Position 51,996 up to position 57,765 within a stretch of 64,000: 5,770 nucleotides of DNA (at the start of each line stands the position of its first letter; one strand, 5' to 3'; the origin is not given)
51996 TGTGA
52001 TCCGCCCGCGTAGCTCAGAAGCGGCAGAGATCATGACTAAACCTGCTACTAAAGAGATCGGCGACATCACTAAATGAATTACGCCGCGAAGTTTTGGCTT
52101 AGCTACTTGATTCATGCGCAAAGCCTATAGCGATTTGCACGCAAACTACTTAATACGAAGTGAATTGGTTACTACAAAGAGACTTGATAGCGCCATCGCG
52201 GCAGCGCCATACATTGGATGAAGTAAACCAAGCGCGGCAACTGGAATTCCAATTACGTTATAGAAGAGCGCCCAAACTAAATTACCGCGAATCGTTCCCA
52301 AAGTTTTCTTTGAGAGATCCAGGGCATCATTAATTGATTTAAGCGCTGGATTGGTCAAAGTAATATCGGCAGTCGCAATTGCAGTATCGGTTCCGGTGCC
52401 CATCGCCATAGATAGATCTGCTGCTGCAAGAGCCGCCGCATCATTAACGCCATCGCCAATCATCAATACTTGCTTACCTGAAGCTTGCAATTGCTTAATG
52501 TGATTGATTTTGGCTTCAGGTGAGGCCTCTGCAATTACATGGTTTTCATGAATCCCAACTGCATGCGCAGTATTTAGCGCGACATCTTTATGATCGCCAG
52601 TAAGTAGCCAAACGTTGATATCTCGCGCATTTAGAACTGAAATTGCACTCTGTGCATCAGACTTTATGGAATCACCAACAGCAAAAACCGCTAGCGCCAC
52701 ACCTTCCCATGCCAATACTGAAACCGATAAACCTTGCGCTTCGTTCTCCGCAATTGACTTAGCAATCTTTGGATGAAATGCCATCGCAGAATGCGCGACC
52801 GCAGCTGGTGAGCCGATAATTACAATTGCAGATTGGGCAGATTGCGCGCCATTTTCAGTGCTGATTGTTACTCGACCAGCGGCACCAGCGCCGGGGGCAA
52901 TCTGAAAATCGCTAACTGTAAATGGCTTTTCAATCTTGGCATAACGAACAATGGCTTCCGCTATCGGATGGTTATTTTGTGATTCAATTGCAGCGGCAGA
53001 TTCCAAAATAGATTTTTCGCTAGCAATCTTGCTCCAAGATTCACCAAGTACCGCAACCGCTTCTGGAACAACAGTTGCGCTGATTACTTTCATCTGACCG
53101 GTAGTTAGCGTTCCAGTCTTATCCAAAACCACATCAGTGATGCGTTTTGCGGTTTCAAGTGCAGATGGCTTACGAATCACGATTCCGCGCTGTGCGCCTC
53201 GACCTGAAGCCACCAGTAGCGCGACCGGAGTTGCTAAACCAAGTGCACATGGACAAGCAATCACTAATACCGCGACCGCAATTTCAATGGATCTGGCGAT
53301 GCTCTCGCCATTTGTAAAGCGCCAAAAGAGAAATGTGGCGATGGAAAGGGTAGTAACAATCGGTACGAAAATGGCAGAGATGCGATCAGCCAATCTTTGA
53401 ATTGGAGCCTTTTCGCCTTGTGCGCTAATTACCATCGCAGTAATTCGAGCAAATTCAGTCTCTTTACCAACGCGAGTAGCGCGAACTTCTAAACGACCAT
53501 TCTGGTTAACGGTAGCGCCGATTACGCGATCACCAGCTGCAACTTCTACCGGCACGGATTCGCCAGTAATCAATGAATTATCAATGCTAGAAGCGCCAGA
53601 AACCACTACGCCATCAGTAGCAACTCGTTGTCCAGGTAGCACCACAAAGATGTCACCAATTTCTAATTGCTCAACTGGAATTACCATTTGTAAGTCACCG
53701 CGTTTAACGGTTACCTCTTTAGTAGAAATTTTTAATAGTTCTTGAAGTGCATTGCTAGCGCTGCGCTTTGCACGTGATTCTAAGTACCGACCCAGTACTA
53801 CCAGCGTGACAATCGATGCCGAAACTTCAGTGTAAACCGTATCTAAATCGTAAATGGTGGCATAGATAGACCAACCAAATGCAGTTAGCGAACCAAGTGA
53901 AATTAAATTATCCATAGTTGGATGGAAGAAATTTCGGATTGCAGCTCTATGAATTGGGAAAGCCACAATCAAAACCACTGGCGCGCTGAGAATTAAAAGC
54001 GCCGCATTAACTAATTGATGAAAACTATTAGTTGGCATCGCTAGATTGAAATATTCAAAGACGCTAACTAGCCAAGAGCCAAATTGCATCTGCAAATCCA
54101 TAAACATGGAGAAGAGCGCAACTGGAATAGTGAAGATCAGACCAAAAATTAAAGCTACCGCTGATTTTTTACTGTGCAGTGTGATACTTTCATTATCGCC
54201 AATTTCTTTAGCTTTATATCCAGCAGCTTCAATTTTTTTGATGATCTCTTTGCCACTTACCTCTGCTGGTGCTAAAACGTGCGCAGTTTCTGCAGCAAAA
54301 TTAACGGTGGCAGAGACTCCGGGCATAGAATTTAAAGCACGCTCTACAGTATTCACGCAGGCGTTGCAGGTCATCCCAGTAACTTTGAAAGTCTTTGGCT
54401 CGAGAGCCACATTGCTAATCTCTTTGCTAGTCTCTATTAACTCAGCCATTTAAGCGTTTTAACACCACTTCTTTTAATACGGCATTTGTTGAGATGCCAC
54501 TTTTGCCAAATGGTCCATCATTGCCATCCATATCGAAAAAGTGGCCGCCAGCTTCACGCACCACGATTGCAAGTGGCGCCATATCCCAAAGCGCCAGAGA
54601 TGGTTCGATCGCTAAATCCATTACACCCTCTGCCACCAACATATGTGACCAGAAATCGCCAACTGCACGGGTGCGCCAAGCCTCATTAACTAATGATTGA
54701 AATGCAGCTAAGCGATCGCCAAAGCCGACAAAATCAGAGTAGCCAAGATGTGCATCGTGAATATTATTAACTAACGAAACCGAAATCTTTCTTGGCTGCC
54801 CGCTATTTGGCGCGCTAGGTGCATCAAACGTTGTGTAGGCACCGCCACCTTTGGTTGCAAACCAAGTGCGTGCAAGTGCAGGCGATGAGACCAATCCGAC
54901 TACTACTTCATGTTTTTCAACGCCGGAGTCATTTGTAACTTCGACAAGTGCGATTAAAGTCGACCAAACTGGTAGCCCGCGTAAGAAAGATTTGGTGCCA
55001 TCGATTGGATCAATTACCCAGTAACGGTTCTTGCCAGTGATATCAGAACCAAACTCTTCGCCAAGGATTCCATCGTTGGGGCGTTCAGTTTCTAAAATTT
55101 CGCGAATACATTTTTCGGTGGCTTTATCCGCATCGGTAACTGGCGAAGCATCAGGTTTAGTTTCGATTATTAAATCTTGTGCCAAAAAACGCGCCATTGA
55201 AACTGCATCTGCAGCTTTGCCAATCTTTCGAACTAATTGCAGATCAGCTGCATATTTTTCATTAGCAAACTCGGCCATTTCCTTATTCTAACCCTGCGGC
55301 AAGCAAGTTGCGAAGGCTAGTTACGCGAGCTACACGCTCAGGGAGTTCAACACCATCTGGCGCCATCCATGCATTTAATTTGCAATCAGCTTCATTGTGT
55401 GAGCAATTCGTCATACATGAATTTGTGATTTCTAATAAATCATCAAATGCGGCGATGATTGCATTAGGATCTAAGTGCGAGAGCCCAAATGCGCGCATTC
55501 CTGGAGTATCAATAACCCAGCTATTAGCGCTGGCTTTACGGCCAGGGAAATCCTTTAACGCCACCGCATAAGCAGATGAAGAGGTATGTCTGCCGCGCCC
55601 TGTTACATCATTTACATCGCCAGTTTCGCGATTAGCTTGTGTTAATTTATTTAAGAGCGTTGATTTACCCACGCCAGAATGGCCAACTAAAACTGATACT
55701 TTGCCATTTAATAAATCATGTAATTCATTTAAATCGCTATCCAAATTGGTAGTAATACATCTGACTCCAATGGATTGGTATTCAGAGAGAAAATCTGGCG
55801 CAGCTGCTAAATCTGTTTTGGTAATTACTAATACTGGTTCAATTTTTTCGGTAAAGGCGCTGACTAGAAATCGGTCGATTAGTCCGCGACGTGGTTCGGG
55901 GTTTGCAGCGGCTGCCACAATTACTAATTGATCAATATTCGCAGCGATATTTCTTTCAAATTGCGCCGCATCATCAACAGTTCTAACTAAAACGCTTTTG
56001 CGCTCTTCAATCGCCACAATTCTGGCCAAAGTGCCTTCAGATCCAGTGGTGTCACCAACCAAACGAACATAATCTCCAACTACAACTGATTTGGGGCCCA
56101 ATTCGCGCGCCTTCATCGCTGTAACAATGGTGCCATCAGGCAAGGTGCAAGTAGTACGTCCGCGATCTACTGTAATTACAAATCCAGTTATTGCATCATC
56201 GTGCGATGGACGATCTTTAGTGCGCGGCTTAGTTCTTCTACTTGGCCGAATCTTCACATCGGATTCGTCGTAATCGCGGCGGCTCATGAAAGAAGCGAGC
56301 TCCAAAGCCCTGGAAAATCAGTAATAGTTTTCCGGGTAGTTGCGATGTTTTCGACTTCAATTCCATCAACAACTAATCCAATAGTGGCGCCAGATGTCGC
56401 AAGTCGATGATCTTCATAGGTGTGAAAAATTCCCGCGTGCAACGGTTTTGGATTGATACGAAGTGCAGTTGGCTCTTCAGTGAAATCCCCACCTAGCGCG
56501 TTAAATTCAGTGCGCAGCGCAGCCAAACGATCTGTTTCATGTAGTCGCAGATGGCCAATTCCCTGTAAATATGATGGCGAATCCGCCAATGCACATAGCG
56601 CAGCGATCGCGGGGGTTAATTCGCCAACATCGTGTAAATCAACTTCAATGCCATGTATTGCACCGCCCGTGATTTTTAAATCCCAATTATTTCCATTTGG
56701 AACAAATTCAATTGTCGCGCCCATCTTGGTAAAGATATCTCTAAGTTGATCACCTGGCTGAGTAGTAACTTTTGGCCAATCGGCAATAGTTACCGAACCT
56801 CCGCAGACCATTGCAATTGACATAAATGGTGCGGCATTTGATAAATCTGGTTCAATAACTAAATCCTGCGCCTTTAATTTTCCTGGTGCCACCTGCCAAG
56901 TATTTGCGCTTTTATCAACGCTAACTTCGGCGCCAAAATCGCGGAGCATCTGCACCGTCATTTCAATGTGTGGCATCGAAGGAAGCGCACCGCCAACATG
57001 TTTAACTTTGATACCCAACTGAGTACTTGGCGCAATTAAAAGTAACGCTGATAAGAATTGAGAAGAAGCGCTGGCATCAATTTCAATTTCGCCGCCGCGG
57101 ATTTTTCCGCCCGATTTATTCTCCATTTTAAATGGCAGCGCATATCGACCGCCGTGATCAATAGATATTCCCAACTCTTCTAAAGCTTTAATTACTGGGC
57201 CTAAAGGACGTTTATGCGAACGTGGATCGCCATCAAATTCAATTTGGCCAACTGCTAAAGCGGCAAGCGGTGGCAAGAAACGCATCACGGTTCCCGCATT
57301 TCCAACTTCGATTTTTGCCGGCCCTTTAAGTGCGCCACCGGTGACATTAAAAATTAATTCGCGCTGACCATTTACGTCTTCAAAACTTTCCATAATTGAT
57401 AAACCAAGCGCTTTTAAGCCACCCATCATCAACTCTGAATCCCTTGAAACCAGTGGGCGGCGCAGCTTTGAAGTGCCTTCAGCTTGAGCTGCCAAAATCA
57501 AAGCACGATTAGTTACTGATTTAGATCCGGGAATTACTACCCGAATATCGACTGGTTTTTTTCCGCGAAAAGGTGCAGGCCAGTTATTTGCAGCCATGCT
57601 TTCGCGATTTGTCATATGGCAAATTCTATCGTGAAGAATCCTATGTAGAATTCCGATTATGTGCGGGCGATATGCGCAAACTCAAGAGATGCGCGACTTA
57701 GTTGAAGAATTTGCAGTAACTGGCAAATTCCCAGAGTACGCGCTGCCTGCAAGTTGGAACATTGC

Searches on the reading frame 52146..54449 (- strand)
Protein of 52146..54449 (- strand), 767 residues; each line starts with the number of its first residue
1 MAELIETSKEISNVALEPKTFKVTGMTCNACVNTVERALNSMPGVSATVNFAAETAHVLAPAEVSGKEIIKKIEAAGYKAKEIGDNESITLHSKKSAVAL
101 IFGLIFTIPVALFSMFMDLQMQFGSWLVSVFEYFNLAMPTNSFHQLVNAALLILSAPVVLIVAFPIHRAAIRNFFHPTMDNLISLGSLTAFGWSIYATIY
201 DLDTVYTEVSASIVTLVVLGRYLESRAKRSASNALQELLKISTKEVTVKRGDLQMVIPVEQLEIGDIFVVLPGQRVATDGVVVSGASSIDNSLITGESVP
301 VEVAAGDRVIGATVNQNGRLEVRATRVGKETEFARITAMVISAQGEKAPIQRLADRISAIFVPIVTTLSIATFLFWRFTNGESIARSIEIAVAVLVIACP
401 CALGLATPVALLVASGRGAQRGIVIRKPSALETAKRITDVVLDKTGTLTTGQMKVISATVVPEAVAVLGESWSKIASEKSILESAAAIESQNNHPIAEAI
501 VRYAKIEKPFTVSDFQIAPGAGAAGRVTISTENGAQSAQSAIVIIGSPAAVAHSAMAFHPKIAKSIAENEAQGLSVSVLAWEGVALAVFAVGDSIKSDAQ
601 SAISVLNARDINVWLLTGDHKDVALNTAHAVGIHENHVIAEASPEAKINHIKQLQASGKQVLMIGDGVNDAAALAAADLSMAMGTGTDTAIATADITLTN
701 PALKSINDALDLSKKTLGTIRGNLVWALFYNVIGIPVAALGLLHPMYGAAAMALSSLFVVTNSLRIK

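Call 22: search_protein_families(library=pfam, proteins=[window:52146-54449:-], max_evalue=0.00001)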
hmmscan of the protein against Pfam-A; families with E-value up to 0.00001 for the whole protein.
window:52146-54449:- (767 aa): 4 families
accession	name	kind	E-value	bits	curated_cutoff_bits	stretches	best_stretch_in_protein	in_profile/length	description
PF00122.25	E1-E2_ATPase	-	2.5e-55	187.2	28.1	1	242-420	3-180/181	E1-E2 ATPase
PF00702.32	Hydrolase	-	5.8e-26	92.5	26.4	1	440-678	4-191/191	haloacid dehalogenase-like hydrolase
PF00403.32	HMA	-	3.7e-14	53.3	24.8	1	20-79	1-62/62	Heavy-metal-associated domain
PF08282.18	Hydrolase_3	-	3.6e-07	30.6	20.9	1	651-702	196-247/255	haloacid dehalogenase-like hydrolase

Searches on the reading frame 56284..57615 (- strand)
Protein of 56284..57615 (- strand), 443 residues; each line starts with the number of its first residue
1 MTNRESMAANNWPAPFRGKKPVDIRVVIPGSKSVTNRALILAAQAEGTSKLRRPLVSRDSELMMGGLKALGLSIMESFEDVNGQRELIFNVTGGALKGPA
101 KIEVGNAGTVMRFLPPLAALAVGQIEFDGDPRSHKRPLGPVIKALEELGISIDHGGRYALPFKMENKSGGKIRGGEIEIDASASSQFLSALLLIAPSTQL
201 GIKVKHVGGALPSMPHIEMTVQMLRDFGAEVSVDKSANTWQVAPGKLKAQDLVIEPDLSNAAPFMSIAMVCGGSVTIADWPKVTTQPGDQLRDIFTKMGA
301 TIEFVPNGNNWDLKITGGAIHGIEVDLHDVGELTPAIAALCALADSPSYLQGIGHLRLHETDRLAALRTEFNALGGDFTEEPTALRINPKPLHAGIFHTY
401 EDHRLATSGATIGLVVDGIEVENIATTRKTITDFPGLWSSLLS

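Call 22: search_protein_families(library=pfam, proteins=[window:56284-57615:-], max_evalue=0.00001)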
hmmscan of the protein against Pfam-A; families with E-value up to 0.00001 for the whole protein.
window:56284-57615:- (443 aa): 1 family
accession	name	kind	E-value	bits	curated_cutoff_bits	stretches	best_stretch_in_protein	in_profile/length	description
PF00275.25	EPSP_synthase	-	1.5e-98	330.7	22.8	1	18-435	3-414/417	EPSP synthase (3-phosphoshikimate 1-carboxyvinyltransferase)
